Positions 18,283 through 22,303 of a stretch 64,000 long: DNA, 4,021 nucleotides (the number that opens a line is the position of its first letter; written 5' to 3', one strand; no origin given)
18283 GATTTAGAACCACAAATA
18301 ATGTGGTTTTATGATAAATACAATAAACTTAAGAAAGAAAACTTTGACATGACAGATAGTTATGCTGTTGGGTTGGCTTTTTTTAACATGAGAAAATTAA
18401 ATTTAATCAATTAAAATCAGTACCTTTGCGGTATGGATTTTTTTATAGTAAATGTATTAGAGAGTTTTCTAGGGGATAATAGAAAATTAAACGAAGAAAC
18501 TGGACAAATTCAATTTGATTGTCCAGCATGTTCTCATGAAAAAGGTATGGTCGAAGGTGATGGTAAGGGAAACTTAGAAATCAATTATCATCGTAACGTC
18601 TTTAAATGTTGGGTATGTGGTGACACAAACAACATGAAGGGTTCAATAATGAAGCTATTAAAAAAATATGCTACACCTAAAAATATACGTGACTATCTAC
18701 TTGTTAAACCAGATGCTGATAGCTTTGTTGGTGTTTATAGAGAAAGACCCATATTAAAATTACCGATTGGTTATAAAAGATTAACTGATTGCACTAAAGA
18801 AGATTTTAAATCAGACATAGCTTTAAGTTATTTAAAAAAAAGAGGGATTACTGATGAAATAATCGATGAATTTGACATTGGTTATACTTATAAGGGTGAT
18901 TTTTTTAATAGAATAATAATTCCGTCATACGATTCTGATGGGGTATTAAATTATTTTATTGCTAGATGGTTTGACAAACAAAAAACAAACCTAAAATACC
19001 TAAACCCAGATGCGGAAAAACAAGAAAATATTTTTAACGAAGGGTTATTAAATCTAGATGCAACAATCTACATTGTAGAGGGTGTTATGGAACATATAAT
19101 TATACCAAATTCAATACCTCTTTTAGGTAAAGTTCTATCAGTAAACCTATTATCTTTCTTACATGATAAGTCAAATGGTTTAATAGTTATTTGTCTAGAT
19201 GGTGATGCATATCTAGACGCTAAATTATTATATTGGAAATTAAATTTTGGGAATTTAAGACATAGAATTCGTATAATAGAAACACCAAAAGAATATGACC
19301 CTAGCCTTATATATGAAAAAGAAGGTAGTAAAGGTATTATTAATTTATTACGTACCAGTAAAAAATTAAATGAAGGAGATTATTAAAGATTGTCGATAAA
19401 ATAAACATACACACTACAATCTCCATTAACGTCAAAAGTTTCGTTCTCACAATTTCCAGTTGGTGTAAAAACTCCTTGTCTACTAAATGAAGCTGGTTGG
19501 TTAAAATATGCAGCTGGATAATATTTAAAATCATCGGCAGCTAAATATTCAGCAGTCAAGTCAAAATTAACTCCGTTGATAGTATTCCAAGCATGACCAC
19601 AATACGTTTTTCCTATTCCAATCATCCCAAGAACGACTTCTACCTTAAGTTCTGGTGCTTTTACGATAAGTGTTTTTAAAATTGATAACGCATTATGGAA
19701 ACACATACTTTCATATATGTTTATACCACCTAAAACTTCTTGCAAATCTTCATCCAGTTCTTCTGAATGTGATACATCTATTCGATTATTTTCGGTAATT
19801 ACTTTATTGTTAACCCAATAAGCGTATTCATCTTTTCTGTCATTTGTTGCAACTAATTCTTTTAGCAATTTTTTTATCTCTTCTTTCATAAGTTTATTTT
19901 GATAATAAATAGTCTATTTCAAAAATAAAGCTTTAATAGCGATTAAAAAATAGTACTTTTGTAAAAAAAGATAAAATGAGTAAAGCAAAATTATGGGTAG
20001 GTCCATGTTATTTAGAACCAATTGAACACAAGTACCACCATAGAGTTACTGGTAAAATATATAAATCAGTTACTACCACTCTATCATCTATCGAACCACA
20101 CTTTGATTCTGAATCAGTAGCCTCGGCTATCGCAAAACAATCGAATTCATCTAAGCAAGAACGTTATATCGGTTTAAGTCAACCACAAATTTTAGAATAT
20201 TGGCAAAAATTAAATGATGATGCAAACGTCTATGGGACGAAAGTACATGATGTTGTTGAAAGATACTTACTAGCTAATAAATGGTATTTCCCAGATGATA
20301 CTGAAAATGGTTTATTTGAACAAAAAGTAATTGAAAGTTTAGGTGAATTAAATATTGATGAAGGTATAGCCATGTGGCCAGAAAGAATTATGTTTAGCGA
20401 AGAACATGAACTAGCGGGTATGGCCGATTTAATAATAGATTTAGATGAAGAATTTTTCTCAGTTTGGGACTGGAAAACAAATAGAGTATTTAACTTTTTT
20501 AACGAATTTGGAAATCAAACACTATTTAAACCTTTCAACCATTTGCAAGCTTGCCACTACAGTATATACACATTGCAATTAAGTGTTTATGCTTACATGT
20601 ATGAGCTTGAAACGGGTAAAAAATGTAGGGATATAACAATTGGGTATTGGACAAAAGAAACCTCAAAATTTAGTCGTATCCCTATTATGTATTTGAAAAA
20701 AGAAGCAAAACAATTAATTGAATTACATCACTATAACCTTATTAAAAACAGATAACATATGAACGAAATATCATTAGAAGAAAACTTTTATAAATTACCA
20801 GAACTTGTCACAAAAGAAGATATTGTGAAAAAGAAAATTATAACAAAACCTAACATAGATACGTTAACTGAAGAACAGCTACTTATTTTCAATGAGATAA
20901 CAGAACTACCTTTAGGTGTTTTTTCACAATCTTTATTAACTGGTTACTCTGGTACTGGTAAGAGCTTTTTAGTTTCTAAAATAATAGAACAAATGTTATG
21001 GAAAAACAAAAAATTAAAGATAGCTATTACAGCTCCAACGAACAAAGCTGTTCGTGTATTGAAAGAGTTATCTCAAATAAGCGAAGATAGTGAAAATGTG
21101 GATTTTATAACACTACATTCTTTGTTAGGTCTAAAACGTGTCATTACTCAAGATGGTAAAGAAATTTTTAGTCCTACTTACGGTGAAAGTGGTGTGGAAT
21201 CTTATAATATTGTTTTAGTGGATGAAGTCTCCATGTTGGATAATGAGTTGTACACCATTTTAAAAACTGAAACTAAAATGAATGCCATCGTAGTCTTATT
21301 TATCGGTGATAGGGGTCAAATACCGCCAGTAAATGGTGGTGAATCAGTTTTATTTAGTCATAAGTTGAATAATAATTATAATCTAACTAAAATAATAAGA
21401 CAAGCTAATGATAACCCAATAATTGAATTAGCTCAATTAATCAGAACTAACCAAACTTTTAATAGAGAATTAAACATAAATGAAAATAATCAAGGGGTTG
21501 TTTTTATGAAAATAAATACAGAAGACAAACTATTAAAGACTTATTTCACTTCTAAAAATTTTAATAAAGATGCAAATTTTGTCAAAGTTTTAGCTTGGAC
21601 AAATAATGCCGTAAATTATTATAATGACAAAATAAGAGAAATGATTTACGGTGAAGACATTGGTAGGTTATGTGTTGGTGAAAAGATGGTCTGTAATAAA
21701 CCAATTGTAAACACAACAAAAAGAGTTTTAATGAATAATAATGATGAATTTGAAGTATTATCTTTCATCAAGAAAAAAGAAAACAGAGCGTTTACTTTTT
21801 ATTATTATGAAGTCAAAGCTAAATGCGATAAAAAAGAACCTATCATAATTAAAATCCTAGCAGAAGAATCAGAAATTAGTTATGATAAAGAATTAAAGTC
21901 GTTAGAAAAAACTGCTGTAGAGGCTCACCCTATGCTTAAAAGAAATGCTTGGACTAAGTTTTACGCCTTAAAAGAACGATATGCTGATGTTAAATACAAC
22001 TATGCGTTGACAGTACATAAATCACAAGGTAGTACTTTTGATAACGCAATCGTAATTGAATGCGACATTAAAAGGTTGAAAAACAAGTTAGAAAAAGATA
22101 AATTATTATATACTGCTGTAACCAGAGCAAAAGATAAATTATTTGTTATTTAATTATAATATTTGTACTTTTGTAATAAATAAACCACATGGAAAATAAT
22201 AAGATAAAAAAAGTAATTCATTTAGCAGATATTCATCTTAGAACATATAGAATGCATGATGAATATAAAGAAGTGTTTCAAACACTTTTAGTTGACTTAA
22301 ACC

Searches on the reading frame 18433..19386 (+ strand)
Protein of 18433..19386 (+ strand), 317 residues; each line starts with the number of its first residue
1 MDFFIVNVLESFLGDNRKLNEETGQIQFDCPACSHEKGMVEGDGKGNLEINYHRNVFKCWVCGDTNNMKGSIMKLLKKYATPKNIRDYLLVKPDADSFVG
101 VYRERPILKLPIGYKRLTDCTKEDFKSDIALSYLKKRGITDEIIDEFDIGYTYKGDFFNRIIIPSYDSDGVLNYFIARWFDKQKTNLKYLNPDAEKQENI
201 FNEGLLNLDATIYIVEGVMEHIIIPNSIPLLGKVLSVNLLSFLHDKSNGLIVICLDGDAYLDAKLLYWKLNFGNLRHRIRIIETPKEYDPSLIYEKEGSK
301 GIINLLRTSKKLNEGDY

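Call 64: search_protein_families(library=pfam, proteins=[window:18433-19386:+], max_evalue=0.001)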
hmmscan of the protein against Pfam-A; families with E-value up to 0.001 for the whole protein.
window:18433-19386:+ (317 aa): 1 family
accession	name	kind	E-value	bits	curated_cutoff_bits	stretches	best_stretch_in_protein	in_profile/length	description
PF08275.17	DNAG_N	-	1.2e-08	35.5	26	1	128-154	12-38/128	DNA primase catalytic core, N-terminal domain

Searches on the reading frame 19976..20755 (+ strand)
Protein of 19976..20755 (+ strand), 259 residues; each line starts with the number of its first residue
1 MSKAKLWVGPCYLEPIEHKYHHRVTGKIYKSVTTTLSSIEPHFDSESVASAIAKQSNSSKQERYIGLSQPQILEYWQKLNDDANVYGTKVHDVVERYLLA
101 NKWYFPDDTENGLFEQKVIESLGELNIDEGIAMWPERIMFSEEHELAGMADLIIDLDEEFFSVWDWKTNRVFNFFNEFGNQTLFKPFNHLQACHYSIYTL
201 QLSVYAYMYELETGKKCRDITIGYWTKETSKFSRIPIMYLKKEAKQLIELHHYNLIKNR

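Call 64: search_protein_families(library=pfam, proteins=[window:19976-20755:+], max_evalue=0.001)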
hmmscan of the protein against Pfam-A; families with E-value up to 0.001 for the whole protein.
window:19976-20755:+ (259 aa): 1 family
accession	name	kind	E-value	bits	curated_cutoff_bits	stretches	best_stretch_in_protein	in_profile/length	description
PF12705.13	PDDEXK_1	-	7.9e-05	23.1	22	1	123-229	120-191/247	PD-(D/E)XK nuclease superfamily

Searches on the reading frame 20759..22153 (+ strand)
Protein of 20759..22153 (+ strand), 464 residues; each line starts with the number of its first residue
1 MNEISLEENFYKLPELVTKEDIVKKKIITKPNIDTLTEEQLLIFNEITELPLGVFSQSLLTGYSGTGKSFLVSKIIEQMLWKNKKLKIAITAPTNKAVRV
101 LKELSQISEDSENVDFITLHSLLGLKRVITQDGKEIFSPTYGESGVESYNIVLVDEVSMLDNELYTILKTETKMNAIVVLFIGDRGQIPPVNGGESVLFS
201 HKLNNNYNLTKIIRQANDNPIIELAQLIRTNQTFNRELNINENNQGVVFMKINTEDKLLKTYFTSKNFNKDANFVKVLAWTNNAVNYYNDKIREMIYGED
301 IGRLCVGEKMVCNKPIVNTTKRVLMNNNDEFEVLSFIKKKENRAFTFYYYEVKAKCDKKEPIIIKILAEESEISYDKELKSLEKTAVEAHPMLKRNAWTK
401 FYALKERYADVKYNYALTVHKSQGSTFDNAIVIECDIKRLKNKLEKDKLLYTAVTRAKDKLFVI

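Call 64: search_protein_families(library=pfam, proteins=[window:20759-22153:+], max_evalue=0.001)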
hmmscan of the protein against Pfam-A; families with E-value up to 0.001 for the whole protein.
window:20759-22153:+ (464 aa): 8 families
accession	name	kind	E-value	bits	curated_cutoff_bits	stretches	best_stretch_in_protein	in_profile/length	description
PF13604.12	AAA_30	-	4.7e-21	75.8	27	1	58-234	21-174/191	AAA domain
PF13245.12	AAA_19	-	4.3e-18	66.2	25.1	1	58-191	14-132/134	AAA domain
PF13538.12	UvrD_C_2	-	9e-16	57.9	27.4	1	415-464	3-52/52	UvrD-like helicase C-terminal domain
PF01443.25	Viral_helicase1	-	1.5e-10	41.8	21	1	409-463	173-226/228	Viral superfamily 1 RNA helicase core domain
PF05970.20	PIF1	-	6.7e-08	32.8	25.9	1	36-207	2-173/223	PIF1-like helicase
PF05127.21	NAT10_TcmA_helicase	-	4.9e-06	27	22.7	1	60-164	2-105/176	RNA cytidine acetyltransferase NAT10/TcmA, helicase domain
PF13086.12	AAA_11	-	7.7e-05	23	27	0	58-104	20-71/257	AAA domain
PF13401.12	AAA_22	-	0.0006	20.6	27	0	59-185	9-124/130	AAA domain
